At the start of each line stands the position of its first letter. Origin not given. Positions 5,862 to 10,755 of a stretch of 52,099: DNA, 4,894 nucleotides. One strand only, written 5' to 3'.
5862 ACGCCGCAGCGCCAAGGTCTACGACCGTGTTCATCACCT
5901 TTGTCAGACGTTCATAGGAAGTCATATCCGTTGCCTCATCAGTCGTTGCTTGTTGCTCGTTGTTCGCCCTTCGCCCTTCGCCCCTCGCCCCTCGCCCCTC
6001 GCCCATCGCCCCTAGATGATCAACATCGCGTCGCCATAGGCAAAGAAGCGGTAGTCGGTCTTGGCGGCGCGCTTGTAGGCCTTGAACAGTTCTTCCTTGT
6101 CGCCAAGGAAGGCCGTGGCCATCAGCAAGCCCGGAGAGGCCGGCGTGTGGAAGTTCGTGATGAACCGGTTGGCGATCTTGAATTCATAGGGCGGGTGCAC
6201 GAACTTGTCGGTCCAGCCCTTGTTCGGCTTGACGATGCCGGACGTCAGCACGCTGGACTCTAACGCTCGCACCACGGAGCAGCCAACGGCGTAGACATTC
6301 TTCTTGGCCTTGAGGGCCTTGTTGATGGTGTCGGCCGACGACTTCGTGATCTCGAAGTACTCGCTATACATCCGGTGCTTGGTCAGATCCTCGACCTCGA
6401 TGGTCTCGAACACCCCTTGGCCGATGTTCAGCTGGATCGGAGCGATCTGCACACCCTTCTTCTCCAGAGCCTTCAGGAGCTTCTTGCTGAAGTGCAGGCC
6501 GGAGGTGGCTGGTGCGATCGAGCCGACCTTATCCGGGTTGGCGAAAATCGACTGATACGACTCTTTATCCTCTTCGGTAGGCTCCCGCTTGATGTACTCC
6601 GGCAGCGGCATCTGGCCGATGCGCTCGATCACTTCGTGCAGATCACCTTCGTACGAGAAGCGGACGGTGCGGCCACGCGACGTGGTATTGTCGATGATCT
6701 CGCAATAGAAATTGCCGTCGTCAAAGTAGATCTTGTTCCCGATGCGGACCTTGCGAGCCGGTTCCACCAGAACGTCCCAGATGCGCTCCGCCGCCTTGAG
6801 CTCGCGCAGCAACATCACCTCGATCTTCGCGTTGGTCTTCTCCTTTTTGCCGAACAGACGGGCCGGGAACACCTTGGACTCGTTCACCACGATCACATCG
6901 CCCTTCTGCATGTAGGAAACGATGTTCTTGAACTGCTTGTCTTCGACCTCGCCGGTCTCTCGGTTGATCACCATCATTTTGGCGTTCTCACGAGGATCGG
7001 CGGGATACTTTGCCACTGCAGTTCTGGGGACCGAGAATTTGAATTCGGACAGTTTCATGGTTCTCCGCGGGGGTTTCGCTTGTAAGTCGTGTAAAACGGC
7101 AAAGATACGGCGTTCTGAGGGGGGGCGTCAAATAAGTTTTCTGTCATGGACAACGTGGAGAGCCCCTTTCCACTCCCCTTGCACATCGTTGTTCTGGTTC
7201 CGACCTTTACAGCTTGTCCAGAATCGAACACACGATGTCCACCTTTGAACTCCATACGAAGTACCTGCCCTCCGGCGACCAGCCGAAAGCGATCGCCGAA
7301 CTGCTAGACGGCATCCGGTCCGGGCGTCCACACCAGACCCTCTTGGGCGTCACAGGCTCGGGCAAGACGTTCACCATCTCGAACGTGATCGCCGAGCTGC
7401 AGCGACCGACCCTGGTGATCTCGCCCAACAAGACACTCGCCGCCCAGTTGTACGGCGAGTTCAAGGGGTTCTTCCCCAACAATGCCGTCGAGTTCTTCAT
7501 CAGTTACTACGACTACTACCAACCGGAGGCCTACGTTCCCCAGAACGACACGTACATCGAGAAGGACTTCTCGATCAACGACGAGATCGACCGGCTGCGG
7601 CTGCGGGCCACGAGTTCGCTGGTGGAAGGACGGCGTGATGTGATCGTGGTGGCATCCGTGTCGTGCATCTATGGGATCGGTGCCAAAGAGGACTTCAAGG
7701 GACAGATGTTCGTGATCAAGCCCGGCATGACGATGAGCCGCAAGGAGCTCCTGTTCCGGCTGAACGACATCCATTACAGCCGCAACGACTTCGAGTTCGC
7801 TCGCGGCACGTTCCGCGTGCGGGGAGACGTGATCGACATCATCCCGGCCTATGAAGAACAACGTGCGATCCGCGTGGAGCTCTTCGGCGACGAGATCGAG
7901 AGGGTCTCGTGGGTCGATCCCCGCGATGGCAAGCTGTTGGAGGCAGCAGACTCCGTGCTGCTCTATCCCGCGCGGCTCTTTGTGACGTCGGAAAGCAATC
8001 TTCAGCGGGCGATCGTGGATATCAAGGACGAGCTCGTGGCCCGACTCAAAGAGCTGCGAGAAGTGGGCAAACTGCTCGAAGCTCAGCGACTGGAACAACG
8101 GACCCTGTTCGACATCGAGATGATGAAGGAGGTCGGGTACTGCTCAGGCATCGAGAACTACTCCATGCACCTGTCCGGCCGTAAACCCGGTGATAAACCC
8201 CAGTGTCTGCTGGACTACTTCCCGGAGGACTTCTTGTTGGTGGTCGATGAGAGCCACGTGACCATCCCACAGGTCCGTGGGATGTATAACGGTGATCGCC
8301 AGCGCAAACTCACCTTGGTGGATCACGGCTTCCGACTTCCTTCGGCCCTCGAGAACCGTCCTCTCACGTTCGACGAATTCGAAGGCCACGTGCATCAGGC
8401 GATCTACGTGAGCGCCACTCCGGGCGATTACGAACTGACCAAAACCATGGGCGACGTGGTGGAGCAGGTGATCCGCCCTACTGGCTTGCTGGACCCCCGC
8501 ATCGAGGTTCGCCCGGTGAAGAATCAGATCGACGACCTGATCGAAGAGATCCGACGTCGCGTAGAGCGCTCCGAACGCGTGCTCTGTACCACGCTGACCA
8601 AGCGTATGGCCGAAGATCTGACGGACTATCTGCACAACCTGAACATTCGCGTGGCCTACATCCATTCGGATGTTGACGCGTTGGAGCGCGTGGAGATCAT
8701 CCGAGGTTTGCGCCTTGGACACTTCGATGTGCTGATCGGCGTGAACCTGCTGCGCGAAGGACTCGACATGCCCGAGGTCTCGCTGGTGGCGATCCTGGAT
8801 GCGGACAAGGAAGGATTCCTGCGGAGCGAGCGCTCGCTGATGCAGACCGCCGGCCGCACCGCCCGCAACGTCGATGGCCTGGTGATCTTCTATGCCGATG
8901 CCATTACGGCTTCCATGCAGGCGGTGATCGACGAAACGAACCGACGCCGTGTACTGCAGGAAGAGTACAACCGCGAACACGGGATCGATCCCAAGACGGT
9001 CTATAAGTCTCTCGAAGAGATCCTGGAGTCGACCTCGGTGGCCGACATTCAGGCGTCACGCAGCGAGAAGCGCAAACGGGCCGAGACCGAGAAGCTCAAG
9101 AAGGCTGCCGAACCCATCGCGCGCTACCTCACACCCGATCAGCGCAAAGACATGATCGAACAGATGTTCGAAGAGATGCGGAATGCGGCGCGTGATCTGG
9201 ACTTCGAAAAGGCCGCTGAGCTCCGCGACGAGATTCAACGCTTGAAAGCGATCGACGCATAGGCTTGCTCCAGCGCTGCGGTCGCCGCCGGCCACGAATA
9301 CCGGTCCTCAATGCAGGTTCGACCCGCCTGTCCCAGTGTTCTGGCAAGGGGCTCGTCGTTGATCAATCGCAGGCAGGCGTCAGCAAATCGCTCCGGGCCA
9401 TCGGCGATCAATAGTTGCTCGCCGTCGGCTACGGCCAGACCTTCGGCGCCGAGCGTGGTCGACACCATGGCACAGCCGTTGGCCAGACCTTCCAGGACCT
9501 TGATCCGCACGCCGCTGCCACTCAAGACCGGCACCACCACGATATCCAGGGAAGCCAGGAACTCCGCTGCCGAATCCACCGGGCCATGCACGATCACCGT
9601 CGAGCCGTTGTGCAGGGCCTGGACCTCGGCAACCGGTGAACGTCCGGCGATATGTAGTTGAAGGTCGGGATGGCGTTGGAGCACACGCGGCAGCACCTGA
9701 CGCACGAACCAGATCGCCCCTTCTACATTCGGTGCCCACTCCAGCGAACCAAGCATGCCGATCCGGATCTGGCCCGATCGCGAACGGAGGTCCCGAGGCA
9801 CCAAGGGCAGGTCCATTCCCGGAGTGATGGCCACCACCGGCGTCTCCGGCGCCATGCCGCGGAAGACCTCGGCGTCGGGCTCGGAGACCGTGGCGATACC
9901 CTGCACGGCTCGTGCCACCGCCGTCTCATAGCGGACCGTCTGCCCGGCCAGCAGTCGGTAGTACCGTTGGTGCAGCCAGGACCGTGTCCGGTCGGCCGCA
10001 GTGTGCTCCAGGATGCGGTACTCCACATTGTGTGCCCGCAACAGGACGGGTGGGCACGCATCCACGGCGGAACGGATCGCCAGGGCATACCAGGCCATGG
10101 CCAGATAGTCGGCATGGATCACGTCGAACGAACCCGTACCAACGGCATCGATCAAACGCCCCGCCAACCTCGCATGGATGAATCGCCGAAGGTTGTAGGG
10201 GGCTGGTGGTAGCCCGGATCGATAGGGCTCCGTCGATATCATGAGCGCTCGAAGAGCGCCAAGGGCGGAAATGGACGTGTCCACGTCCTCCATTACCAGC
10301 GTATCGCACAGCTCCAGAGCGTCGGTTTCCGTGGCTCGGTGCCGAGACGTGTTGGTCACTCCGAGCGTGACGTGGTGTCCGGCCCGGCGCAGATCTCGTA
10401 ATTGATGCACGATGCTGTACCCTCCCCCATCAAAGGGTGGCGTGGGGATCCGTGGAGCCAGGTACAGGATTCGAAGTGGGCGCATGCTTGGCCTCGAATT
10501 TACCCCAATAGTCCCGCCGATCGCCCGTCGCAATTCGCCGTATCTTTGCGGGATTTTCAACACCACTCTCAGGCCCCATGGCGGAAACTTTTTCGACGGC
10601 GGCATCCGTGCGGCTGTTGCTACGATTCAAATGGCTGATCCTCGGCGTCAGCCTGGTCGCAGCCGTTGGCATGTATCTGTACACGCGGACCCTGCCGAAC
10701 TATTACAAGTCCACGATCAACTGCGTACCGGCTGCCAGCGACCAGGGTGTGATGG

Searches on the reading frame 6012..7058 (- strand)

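Call 53: search_protein_families(library=pfam, proteins=[window:6012-7058:-], max_evalue=0.00001)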
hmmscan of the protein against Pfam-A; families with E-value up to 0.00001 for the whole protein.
window:6012-7058:- (348 aa): 1 family
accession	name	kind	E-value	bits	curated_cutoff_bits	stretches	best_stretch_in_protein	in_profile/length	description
PF02547.20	Queuosine_synth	-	9e-115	383.7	25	1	3-347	1-322/322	Queuosine biosynthesis protein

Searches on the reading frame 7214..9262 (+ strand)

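Call 53: search_protein_families(library=pfam, proteins=[window:7214-9262:+], max_evalue=0.00001)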
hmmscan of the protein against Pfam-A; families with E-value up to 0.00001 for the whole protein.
window:7214-9262:+ (682 aa): 6 families
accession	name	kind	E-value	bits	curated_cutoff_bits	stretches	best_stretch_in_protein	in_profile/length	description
PF17757.6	UvrB_inter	-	2e-31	108.4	22.9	1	168-256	3-91/91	UvrB interaction domain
PF12344.14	UvrB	-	3.2e-20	72.1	27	1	559-600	1-42/43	Ultra-violet resistance protein B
PF00271.37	Helicase_C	-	1.4e-18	67.5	23.5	1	439-552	3-109/110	Helicase conserved C-terminal domain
PF04851.21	ResIII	-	2.2e-10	41.1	22.5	1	22-98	7-84/164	Type III restriction enzyme, res subunit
PF02151.25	UVR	-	4.4e-09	36.2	21.5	1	645-679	1-35/36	UvrB/uvrC motif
PF00270.35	DEAD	-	1.6e-06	28.4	26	0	22-89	3-71/167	DEAD/DEAH box helicase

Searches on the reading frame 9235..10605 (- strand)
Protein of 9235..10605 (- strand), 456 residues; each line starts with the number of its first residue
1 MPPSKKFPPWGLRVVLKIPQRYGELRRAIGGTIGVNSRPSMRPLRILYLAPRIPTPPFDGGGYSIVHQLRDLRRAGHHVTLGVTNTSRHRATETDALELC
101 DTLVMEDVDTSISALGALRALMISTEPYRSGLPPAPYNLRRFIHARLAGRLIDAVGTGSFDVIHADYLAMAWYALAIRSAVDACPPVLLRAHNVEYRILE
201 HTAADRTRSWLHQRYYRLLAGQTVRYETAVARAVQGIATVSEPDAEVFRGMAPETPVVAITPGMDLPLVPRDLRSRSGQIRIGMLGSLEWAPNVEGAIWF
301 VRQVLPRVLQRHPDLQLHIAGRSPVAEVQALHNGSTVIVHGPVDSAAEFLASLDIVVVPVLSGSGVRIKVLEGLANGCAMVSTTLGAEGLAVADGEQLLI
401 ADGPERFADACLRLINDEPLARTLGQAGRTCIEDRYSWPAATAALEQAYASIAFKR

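Call 53: search_protein_families(library=pfam, proteins=[window:9235-10605:-], max_evalue=0.00001)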
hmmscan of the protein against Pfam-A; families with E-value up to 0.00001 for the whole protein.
window:9235-10605:- (456 aa): 4 families
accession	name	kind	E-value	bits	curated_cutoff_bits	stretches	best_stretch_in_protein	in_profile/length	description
PF13692.12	Glyco_trans_1_4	-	4.3e-25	89.1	27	1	281-417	3-142/142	Glycosyl transferases group 1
PF00534.26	Glycos_transf_1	-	9.8e-13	48.4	26.4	1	272-429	8-170/172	Glycosyl transferases group 1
PF13439.12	Glyco_transf_4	-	3.1e-09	37.5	28.5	1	59-266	2-168/170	Glycosyltransferase Family 4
PF13524.12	Glyco_trans_1_2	-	6.5e-08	33.1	25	1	307-441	7-138/144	Glycosyl transferase-like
